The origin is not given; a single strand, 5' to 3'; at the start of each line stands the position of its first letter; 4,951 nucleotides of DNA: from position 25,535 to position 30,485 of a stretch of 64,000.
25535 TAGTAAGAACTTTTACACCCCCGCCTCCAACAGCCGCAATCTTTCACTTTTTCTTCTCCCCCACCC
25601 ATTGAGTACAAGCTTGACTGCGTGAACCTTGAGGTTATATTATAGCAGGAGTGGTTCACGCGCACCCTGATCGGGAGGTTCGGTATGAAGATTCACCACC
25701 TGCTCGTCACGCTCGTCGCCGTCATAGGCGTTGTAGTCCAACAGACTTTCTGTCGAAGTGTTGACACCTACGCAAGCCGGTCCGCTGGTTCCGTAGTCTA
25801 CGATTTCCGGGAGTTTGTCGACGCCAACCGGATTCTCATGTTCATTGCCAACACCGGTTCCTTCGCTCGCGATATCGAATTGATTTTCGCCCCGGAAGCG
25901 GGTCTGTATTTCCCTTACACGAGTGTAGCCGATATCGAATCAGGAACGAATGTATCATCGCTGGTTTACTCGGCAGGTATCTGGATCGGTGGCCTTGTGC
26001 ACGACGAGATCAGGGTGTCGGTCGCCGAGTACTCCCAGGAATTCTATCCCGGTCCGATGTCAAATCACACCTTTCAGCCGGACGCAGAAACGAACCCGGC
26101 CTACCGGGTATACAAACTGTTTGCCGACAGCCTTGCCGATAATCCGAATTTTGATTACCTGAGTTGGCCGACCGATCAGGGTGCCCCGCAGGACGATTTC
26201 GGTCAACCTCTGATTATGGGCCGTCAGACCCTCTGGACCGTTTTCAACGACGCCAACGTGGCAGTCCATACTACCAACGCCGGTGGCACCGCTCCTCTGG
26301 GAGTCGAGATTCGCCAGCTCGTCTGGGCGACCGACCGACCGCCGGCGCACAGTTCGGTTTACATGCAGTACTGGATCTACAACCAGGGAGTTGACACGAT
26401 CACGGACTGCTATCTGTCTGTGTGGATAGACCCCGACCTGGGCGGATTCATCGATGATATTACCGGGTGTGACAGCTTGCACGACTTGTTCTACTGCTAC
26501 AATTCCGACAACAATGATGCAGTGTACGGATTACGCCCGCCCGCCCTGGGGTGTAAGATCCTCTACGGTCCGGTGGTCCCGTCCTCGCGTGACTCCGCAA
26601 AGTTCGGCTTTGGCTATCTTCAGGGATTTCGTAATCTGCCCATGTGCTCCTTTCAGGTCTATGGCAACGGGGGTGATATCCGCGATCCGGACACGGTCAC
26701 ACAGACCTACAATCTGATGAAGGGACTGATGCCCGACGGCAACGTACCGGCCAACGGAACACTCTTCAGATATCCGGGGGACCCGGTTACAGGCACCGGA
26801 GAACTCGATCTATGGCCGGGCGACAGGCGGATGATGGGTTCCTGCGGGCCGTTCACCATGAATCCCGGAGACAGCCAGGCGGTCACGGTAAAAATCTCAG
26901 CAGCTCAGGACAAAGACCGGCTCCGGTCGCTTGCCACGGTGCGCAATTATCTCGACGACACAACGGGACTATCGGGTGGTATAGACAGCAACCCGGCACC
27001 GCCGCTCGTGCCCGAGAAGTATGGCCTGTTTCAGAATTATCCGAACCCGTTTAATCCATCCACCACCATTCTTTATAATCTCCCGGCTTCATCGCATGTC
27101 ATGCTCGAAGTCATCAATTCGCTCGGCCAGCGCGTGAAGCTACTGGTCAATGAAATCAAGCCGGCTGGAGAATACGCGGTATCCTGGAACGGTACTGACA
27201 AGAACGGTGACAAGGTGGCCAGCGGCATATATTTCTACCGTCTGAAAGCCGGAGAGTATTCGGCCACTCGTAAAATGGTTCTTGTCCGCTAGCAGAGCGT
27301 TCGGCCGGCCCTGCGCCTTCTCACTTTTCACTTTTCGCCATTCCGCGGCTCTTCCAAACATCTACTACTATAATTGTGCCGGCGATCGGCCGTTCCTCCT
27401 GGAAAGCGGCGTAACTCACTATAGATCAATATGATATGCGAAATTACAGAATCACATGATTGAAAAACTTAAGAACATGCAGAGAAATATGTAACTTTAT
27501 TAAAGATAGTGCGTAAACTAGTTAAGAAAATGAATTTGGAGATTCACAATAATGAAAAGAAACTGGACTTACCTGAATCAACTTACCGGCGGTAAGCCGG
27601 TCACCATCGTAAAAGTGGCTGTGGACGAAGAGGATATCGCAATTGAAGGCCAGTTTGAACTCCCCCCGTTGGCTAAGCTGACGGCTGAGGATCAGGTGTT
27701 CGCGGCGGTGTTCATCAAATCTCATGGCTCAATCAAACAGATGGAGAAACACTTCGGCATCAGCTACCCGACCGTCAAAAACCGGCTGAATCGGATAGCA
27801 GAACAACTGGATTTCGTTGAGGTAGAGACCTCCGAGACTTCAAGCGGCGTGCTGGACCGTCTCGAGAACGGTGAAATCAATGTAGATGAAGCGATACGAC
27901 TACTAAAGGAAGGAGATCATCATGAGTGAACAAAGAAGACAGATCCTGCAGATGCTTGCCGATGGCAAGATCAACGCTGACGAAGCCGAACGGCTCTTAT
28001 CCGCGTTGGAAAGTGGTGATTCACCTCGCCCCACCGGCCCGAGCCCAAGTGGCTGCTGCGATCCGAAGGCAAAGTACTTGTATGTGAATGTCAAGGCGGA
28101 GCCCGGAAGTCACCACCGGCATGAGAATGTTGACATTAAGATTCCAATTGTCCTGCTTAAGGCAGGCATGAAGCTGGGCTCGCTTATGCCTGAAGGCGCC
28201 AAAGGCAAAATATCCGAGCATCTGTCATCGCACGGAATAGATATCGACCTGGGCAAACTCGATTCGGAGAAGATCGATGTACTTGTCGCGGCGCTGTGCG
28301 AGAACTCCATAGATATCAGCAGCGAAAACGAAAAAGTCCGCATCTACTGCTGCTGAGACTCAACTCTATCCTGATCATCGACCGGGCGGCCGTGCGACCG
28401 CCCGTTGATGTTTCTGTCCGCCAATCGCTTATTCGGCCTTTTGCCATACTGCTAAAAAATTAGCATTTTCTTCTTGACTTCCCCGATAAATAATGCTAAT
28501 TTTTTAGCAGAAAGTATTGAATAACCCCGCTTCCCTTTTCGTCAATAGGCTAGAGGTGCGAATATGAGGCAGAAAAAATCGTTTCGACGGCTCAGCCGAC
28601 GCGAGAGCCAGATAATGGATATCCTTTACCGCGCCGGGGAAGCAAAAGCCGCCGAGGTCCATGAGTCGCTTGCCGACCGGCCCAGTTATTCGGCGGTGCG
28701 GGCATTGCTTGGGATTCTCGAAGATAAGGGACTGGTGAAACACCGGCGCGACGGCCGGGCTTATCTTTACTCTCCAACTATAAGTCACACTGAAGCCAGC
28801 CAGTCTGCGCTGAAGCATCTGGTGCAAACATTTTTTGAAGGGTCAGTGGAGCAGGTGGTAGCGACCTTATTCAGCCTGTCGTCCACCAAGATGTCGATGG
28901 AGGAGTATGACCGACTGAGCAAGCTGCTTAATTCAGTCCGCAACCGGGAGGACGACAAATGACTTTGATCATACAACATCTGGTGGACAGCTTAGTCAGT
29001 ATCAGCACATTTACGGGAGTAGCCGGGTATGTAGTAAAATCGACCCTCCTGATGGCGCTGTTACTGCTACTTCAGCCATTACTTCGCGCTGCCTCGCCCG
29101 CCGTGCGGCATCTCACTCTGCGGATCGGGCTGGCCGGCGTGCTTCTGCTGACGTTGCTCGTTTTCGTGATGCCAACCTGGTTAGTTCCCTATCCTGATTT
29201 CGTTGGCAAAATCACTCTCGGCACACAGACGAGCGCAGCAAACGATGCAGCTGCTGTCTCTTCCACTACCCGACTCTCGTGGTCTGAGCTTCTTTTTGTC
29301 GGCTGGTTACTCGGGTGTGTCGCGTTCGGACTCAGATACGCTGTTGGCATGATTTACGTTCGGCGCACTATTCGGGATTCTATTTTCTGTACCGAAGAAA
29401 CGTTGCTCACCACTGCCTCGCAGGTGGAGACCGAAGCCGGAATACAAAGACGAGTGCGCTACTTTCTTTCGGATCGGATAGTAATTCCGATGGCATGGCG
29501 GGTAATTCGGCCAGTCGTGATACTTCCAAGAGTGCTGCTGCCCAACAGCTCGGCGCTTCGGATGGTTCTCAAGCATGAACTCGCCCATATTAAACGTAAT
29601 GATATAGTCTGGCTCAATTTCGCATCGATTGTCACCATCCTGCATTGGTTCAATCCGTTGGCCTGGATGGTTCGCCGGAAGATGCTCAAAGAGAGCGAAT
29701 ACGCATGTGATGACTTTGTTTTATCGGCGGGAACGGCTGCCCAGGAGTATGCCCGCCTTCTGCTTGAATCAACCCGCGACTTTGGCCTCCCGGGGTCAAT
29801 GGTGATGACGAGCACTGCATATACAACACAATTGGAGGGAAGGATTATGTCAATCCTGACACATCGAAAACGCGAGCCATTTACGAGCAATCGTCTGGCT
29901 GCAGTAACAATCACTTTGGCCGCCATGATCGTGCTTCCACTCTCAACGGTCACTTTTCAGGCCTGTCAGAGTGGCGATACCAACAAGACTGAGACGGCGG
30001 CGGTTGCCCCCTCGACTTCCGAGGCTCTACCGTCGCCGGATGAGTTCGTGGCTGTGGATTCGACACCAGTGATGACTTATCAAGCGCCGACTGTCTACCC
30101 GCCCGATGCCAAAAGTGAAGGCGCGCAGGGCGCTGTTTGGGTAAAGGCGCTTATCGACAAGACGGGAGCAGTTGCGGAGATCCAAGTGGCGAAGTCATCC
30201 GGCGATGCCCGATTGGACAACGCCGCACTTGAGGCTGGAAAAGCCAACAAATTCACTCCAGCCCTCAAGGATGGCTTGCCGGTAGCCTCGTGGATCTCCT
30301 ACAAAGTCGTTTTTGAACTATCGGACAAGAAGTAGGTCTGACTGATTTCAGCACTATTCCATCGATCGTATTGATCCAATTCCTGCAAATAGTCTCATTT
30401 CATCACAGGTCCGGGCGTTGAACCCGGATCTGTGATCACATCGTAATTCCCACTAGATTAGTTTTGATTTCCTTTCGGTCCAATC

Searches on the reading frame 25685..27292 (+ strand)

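Call 33: search_protein_families(library=pfam, proteins=[window:25685-27292:+], max_evalue=0.00001)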
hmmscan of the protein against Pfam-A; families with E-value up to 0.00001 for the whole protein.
window:25685-27292:+ (535 aa): 2 families
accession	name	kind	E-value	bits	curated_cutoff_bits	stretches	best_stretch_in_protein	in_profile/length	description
PF13860.13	FlgD_ig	-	1.7e-08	34.7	27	1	463-522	15-75/79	FlgD Ig-like domain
PF18962.6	Por_Secre_tail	-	4.9e-06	27.2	27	0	452-532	2-74/75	Secretion system C-terminal sorting domain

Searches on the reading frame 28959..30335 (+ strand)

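Call 33: search_protein_families(library=pfam, proteins=[window:28959-30335:+], max_evalue=0.00001)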
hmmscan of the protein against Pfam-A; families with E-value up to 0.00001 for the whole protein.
window:28959-30335:+ (458 aa): 2 families
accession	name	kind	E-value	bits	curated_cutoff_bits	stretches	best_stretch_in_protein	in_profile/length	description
PF05569.17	Peptidase_M56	-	1.7e-31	109.9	31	1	92-299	82-296/296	BlaR1 peptidase M56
PF03544.19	TonB_C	-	2.3e-18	66.9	24.6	1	379-454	4-79/79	Gram-negative bacterial TonB protein C-terminal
